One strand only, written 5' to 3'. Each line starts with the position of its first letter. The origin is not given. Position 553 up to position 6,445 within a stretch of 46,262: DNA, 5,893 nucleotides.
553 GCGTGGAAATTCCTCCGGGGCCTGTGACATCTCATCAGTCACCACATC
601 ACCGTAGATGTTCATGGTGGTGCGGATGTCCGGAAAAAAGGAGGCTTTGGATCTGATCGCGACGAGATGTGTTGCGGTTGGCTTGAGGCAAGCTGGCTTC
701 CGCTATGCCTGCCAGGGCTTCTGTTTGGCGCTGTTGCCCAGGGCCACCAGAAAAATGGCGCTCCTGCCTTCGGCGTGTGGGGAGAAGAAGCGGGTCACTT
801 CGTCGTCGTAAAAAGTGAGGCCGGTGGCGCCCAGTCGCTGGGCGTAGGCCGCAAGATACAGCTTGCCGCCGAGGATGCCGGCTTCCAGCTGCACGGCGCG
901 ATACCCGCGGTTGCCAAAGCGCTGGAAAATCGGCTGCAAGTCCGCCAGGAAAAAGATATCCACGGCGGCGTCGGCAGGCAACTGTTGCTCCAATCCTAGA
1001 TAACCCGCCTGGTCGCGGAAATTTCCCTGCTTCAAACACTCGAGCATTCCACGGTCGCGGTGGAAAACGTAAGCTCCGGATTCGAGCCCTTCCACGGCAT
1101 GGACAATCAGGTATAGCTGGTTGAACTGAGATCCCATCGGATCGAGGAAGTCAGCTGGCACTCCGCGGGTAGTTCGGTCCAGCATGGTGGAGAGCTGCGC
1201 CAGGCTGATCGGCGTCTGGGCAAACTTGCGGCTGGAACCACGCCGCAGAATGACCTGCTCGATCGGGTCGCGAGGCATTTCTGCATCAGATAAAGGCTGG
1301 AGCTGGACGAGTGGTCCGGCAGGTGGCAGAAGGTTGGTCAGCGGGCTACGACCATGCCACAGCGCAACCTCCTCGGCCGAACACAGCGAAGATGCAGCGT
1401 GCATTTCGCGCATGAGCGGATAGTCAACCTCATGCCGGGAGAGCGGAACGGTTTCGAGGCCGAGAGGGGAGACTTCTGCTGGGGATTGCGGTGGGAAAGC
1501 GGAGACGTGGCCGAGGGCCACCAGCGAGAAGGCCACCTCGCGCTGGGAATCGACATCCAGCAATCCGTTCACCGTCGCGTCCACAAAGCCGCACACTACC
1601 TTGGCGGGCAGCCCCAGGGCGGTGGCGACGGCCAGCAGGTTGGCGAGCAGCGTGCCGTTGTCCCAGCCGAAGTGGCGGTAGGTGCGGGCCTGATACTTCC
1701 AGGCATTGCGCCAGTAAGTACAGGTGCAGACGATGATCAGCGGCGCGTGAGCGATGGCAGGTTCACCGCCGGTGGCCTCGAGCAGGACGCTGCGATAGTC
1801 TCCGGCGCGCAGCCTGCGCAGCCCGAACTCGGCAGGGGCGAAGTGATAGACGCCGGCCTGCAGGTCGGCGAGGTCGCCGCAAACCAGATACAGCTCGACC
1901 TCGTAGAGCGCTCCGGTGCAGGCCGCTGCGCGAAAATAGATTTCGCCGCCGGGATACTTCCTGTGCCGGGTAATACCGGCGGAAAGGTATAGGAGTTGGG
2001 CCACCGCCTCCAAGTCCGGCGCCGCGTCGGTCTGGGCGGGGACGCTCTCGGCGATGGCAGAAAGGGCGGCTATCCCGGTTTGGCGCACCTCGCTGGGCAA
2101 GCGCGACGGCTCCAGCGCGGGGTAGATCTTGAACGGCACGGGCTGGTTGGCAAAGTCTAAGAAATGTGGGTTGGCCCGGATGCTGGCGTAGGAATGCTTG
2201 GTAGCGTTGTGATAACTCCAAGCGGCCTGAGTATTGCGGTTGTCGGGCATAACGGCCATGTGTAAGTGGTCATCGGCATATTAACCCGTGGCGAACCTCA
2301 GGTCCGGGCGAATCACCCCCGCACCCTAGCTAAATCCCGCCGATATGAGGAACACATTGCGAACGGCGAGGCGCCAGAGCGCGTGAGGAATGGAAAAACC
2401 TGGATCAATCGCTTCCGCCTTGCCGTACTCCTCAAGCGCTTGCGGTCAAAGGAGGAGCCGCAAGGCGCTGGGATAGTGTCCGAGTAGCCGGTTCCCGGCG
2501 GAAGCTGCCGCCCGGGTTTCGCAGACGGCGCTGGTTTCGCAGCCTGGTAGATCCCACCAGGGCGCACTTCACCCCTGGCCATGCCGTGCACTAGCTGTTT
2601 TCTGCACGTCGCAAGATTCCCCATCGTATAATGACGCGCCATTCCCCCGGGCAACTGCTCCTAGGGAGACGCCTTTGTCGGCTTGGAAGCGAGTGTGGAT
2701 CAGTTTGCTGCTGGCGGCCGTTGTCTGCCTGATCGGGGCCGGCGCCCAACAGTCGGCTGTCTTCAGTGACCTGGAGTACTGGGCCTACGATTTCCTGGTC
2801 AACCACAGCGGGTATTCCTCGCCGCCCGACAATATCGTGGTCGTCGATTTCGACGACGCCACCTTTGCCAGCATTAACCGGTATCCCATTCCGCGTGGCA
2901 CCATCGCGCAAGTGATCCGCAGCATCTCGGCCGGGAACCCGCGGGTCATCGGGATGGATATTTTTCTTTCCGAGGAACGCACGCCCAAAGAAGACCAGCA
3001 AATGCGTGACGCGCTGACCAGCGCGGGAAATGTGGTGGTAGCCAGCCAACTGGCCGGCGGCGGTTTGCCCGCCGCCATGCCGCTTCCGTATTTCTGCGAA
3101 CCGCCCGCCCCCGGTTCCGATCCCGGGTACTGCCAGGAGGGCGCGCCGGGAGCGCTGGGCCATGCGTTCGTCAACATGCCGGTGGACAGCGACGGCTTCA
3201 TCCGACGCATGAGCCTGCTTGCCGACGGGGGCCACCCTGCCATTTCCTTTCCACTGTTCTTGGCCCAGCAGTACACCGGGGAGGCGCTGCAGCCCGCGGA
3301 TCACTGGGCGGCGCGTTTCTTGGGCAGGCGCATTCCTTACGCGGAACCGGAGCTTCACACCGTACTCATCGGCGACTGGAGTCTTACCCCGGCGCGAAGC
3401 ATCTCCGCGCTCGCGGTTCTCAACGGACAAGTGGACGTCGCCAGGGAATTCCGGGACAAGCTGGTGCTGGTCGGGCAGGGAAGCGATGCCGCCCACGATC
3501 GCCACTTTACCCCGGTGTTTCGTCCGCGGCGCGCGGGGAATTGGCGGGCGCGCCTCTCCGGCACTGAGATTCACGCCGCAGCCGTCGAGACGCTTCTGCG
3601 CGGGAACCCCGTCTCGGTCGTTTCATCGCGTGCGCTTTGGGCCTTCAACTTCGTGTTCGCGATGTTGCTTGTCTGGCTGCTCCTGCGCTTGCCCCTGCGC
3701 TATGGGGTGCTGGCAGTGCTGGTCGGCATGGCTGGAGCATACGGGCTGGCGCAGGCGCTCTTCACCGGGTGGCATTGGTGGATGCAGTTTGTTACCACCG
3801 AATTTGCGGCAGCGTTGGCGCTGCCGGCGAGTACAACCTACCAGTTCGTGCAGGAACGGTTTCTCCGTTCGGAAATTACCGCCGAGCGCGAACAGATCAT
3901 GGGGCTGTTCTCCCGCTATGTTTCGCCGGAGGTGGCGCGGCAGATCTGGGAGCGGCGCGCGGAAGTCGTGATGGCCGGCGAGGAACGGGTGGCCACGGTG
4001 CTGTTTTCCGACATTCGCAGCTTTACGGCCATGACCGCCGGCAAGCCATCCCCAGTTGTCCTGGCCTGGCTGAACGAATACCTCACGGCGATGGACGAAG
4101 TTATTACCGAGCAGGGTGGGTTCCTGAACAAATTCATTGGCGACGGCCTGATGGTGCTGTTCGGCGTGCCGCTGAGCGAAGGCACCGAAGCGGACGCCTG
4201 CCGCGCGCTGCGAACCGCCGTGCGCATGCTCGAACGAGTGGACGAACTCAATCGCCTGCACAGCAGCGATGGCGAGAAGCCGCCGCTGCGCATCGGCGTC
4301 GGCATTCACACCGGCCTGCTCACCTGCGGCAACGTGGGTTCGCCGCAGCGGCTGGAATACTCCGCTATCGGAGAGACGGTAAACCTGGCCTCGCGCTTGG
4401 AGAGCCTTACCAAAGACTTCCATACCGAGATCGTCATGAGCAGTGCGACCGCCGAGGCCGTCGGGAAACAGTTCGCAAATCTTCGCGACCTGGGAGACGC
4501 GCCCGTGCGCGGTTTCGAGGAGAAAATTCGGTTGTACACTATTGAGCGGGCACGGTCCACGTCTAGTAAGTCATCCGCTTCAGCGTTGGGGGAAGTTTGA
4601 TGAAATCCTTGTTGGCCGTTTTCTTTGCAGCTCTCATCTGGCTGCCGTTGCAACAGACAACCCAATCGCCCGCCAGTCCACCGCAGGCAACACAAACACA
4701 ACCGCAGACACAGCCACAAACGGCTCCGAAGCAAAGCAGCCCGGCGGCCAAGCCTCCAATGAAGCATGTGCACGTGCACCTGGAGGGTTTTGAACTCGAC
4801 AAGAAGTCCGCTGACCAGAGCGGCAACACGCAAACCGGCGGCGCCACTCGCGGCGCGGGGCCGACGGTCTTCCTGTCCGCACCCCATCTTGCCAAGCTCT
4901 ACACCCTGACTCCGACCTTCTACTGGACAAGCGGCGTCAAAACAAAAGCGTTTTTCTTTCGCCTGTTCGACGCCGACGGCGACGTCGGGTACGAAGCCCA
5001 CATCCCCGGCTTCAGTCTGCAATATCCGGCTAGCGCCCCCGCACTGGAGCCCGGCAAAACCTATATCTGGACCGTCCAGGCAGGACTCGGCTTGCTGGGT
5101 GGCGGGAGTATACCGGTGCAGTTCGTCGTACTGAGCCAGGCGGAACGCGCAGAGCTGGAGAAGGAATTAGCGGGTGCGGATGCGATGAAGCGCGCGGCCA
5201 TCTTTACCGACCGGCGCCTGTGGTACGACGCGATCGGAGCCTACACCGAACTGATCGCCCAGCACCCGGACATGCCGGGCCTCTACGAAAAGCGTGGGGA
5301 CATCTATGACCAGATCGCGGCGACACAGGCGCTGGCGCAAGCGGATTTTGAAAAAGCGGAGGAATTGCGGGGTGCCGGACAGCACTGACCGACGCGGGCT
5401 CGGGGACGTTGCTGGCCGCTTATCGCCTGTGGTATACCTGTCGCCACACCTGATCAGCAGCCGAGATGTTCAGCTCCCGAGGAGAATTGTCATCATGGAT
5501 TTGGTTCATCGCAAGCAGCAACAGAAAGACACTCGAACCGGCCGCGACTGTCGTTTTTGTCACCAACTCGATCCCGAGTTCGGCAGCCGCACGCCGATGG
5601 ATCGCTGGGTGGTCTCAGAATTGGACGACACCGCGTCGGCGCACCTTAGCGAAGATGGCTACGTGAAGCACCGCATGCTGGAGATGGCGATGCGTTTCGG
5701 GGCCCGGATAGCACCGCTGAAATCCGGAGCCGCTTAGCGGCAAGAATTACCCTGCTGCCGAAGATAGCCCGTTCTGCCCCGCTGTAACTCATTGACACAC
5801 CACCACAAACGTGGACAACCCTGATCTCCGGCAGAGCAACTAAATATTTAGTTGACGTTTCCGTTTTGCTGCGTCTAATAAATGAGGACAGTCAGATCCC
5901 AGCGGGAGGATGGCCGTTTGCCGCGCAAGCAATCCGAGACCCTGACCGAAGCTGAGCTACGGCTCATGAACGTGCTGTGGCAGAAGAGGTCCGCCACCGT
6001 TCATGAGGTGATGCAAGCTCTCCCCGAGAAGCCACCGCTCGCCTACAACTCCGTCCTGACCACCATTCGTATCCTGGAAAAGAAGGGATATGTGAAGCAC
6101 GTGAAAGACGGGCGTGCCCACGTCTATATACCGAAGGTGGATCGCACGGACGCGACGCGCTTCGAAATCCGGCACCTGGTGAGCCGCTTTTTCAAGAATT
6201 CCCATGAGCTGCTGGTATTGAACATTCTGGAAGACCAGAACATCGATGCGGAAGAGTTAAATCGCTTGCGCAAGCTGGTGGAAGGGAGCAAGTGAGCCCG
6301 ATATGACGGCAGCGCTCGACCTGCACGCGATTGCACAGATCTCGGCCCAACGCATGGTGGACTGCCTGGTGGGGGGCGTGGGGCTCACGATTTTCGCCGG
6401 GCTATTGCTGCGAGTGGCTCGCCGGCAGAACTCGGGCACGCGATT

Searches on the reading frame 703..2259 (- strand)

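Call 35: search_protein_families(library=pfam, proteins=[window:703-2259:-], max_evalue=0.00001)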
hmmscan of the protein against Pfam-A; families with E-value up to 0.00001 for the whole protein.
window:703-2259:- (518 aa): 1 family
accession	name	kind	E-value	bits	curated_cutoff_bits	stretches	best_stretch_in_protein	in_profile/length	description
PF00881.29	Nitroreductase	-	6.8e-17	62.6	23.5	2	337-488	1-147/167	Nitroreductase family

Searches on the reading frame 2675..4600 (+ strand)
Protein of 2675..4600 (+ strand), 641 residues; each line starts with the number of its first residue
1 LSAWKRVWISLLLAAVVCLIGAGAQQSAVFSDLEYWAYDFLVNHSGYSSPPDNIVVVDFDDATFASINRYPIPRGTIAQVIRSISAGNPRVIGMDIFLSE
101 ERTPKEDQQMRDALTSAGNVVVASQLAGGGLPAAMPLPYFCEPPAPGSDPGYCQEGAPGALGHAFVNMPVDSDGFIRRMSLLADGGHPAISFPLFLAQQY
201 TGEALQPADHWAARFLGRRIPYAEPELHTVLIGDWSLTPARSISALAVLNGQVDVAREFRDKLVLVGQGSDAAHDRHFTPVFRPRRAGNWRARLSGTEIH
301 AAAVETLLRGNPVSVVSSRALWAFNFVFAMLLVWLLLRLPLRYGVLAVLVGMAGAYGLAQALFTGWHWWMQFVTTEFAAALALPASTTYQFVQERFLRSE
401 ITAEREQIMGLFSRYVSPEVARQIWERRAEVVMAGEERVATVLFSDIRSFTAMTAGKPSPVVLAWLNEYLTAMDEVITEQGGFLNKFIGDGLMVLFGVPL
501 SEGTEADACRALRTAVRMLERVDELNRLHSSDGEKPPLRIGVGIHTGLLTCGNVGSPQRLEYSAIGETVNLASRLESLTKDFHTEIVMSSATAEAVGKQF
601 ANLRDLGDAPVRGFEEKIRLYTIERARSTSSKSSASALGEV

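Call 35: search_protein_families(library=pfam, proteins=[window:2675-4600:+], max_evalue=0.00001)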
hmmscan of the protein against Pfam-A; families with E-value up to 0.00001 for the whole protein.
window:2675-4600:+ (641 aa): 2 families
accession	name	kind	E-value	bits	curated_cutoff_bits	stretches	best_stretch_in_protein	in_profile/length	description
PF05226.16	CHASE2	-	2.2e-46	159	26.3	1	16-337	3-254/257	CHASE2 domain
PF00211.25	Guanylate_cyc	-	5.2e-25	88.5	21.9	1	439-624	8-182/183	Adenylate and Guanylate cyclase catalytic domain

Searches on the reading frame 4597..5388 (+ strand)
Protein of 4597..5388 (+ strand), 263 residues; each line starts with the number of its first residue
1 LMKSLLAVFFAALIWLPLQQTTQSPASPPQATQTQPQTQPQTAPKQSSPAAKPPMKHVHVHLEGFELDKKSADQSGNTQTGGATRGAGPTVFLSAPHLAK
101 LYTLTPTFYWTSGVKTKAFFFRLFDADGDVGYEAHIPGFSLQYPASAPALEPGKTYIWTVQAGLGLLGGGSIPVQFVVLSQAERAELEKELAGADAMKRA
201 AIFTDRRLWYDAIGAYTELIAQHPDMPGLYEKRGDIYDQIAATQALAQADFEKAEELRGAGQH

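Call 35: search_protein_families(library=pfam, proteins=[window:4597-5388:+], max_evalue=0.00001)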
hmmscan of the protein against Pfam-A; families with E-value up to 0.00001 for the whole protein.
window:4597-5388:+ (263 aa): 1 family
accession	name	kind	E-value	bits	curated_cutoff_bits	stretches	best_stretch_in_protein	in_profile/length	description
PF06051.17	DUF928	-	1.1e-10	42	26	1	97-235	25-169/184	Domain of Unknown Function (DUF928)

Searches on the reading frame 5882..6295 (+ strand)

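Call 35: search_protein_families(library=pfam, proteins=[window:5882-6295:+], max_evalue=0.00001)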
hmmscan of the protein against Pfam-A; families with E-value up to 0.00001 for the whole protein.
window:5882-6295:+ (137 aa): 1 family
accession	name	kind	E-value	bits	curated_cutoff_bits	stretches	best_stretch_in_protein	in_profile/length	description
PF03965.22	Penicillinase_R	-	1.5e-32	112.7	22.6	1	21-134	1-114/115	Penicillinase repressor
